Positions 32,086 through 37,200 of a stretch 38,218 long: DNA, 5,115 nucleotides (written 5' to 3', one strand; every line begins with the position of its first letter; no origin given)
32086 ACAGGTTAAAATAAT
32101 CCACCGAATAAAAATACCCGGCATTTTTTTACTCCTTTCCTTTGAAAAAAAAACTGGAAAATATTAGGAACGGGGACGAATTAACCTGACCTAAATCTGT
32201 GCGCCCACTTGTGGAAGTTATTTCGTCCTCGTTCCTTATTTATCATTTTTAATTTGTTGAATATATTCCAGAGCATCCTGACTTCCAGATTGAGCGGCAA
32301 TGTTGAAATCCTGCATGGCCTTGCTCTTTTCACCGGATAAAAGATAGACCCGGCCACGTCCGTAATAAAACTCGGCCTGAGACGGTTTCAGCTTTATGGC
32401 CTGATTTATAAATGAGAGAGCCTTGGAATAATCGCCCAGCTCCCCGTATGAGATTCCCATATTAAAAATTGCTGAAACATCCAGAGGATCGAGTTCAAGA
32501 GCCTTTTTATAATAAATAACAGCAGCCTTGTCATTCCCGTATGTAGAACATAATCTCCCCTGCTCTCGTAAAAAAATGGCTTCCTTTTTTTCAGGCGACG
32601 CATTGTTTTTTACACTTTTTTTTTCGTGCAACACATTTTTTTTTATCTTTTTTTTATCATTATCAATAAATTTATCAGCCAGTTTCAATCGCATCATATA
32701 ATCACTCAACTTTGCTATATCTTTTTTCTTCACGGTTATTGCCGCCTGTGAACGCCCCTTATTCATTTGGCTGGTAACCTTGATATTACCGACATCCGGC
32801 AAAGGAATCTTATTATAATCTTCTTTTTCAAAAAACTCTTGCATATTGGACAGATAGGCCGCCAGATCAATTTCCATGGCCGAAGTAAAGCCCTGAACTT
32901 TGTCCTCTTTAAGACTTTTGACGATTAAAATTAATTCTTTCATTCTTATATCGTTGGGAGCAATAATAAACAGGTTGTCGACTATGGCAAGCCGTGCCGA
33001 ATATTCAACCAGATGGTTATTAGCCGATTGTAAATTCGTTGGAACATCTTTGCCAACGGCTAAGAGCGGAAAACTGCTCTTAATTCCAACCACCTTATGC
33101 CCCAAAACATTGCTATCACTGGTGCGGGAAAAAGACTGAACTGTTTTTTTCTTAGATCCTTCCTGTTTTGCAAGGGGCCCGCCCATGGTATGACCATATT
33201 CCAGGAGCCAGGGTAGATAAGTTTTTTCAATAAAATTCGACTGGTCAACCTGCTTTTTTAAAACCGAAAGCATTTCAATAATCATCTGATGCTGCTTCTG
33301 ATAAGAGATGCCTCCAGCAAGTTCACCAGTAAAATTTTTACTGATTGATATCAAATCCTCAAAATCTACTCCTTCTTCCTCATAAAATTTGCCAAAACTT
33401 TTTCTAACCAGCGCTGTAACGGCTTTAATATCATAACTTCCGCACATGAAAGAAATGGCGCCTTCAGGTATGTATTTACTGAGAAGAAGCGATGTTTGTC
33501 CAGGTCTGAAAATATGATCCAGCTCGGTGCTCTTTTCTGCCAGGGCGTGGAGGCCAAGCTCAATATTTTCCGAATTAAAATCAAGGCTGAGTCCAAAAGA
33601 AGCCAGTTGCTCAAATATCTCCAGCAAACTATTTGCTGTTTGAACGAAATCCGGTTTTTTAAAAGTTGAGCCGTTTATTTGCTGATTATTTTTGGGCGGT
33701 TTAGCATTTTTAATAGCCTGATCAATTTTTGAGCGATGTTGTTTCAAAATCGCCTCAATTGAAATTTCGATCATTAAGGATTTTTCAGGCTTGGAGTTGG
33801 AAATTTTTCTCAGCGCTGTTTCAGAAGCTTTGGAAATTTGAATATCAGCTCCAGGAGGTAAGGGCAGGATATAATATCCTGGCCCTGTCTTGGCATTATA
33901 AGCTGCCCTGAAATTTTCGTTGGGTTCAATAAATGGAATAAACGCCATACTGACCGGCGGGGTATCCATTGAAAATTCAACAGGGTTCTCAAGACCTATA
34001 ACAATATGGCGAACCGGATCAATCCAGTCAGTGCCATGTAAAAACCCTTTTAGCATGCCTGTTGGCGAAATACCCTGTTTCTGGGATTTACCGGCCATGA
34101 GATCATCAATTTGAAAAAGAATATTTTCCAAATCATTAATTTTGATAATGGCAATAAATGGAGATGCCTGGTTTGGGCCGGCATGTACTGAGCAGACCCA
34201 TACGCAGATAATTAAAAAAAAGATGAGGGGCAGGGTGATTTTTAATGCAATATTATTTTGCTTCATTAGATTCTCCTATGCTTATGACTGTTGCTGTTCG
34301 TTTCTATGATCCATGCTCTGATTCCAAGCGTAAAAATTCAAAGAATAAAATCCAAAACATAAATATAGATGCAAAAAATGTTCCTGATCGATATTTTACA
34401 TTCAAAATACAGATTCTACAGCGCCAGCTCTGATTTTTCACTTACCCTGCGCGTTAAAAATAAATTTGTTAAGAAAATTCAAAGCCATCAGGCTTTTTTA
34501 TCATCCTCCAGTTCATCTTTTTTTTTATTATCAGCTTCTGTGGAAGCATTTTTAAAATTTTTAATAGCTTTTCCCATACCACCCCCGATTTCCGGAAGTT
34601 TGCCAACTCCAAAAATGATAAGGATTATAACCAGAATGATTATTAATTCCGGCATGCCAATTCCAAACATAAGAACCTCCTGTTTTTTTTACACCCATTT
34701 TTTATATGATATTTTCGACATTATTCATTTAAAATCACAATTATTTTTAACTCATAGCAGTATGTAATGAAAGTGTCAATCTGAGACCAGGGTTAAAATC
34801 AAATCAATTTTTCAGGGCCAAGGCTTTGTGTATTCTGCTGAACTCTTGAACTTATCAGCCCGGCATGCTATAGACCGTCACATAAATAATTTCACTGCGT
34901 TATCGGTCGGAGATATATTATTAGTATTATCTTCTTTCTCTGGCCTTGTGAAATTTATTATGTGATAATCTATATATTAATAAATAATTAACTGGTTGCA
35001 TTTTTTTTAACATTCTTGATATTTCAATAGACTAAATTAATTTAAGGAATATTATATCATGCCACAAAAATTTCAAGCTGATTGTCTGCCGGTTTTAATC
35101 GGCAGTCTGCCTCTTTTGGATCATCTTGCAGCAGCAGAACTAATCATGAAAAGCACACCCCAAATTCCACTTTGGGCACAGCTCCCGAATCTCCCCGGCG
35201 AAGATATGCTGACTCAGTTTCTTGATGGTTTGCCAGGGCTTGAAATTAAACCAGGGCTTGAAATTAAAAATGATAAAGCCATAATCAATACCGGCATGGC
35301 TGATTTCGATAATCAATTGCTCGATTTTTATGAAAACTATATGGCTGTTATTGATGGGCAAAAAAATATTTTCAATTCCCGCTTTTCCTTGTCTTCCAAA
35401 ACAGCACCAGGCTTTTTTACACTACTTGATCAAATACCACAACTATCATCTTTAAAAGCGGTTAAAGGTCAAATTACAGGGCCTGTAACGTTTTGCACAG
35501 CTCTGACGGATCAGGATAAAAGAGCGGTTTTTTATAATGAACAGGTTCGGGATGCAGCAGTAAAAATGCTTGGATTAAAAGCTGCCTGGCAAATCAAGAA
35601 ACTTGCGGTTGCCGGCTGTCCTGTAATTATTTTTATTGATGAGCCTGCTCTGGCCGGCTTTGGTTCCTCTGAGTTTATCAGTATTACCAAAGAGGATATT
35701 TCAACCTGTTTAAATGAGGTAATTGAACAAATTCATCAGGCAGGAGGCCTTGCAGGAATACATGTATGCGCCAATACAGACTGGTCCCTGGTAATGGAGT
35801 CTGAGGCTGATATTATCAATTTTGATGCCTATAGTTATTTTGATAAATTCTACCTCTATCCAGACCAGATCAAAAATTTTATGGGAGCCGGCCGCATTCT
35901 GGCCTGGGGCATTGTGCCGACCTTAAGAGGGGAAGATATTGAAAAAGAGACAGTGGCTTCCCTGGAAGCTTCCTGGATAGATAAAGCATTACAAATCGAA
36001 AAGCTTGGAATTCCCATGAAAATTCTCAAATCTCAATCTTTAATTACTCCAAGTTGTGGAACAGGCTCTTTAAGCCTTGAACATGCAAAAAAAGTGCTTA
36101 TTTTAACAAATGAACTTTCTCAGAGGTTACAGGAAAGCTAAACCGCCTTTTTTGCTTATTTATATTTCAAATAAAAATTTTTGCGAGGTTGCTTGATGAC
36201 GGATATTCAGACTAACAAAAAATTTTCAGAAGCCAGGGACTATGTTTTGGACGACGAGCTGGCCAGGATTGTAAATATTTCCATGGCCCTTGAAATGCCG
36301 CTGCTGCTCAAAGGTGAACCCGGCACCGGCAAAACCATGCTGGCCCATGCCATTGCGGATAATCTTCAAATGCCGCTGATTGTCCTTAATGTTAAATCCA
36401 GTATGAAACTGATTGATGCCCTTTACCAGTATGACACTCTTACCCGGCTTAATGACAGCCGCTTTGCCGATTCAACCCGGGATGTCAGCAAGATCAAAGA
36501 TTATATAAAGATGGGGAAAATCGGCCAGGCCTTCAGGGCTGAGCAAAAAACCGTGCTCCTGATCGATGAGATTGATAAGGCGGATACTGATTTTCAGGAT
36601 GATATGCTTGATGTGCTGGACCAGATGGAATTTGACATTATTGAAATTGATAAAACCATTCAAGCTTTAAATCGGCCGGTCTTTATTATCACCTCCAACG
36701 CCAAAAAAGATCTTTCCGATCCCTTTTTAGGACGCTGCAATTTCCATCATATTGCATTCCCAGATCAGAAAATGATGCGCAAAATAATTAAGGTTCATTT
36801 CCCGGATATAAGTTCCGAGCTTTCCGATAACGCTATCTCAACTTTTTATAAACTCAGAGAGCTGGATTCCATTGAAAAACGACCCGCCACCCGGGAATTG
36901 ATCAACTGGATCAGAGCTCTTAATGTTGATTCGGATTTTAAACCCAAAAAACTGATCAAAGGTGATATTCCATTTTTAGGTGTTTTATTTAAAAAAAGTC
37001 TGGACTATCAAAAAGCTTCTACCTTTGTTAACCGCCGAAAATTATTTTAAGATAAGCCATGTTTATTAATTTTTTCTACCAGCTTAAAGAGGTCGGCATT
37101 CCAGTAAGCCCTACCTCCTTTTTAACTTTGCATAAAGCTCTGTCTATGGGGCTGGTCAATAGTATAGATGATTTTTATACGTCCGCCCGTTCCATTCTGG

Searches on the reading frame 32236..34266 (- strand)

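Call 32: search_protein_families(library=pfam, proteins=[window:32236-34266:-], max_evalue=0.001)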
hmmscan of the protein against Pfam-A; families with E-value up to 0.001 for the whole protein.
window:32236-34266:- (676 aa): 12 families
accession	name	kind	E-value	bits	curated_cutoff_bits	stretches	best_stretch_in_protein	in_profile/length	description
PF00515.34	TPR_1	-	1.1e-14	54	27.8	1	599-629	3-33/34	Tetratricopeptide repeat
PF07719.23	TPR_2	-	6.2e-14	51.3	27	1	599-628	3-32/34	Tetratricopeptide repeat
PF13181.12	TPR_8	-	5.8e-12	45.2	25.7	1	598-629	2-33/34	Tetratricopeptide repeat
PF13431.12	TPR_17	-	1.2e-11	44.3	24.4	1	585-617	1-33/34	Tetratricopeptide repeat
PF13414.12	TPR_11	-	3.4e-11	43.1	26.8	1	609-645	6-42/42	TPR repeat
PF13432.12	TPR_16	-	5e-09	36.9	32.7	1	602-665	2-65/65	Tetratricopeptide repeat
PF13424.12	TPR_12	-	7e-07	29.8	30.1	0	597-627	45-75/77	Tetratricopeptide repeat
PF13371.12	TPR_9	-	8.3e-07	29.4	35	1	609-662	7-60/73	Tetratricopeptide repeat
PF13428.12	TPR_14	-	4e-06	27.4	23.5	0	607-639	11-43/44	Tetratricopeptide repeat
PF14559.12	TPR_19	-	2.3e-05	25.1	25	0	610-652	4-46/68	Tetratricopeptide repeat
PF12569.14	NatA_aux_su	-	3.5e-05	23.4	33.3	1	605-657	200-252/515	N-terminal acetyltransferase A, auxiliary subunit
PF13174.12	TPR_6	-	0.00072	20.5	26.3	0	599-625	2-28/33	Tetratricopeptide repeat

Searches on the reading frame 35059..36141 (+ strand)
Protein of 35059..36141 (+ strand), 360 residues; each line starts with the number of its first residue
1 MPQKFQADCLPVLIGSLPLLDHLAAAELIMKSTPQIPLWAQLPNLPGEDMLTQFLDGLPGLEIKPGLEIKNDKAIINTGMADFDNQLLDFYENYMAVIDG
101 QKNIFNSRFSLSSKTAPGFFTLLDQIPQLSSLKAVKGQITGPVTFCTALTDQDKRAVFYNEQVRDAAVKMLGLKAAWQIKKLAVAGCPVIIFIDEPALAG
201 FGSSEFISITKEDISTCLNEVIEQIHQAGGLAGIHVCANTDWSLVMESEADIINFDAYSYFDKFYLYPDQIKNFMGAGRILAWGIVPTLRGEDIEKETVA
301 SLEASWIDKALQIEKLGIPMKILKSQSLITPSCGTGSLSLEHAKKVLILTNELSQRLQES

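Call 32: search_protein_families(library=pfam, proteins=[window:35059-36141:+], max_evalue=0.001)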
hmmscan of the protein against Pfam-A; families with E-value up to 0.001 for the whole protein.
window:35059-36141:+ (360 aa): 1 family
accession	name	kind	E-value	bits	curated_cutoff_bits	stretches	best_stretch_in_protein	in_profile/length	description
PF01717.24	Meth_synt_2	-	0.00011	22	21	1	128-200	116-180/324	Cobalamin-independent synthase, Catalytic domain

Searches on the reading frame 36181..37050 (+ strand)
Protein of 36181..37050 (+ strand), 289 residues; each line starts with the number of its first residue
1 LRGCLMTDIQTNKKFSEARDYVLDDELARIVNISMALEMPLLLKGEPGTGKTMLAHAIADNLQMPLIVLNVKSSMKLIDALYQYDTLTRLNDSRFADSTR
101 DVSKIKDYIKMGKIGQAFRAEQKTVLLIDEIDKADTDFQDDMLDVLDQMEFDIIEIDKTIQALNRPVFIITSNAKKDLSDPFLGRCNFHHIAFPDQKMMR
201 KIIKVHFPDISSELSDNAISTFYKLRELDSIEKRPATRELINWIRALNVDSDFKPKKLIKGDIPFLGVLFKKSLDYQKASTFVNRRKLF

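Call 32: search_protein_families(library=pfam, proteins=[window:36181-37050:+], max_evalue=0.001)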
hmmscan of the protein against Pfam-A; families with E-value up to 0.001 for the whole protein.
window:36181-37050:+ (289 aa): 13 families
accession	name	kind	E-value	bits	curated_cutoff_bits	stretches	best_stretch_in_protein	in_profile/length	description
PF00004.35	AAA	-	3.3e-15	57.1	21.2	1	41-189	1-126/131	ATPase family associated with various cellular activities (AAA)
PF07728.20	AAA_5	-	3.6e-13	50.1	22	1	40-176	1-125/139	AAA domain (dynein-related subfamily)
PF07724.20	AAA_2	-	1.3e-11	45.3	27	1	41-176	6-127/166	AAA domain (Cdc48 subfamily)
PF00158.32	Sigma54_activat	-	1.2e-08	35.3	20.2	0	29-68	13-55/168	Sigma-54 interaction domain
PF13401.12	AAA_22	-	3.3e-08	34.4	27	1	41-146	8-104/130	AAA domain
PF01078.27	Mg_chelatase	-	9.5e-06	25.6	20.3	1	28-162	12-143/207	Magnesium chelatase, subunit ChlI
PF07726.17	AAA_3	-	1.2e-05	25.7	27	0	41-65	2-26/131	ATPase family associated with various cellular activities (AAA)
PF13191.12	AAA_16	-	1.4e-05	26.1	32.6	1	40-143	26-153/167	AAA ATPase domain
PF05496.18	RuvB_N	-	0.00011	22.5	27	0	41-66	36-61/159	Holliday junction DNA helicase RuvB P-loop domain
PF24883.2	NPHP3_N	-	0.00016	22.4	24.8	0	41-63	25-47/164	Nephrocystin 3, N-terminal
PF05729.18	NACHT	-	0.00016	22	26.7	0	41-140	3-99/167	NACHT domain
PF14532.12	Sigma54_activ_2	-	0.00057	20.6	25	0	36-99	19-62/138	Sigma-54 interaction domain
PF10236.15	DAP3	-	0.00066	19.4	23.1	0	41-91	26-76/311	Mitochondrial ribosomal death-associated protein 3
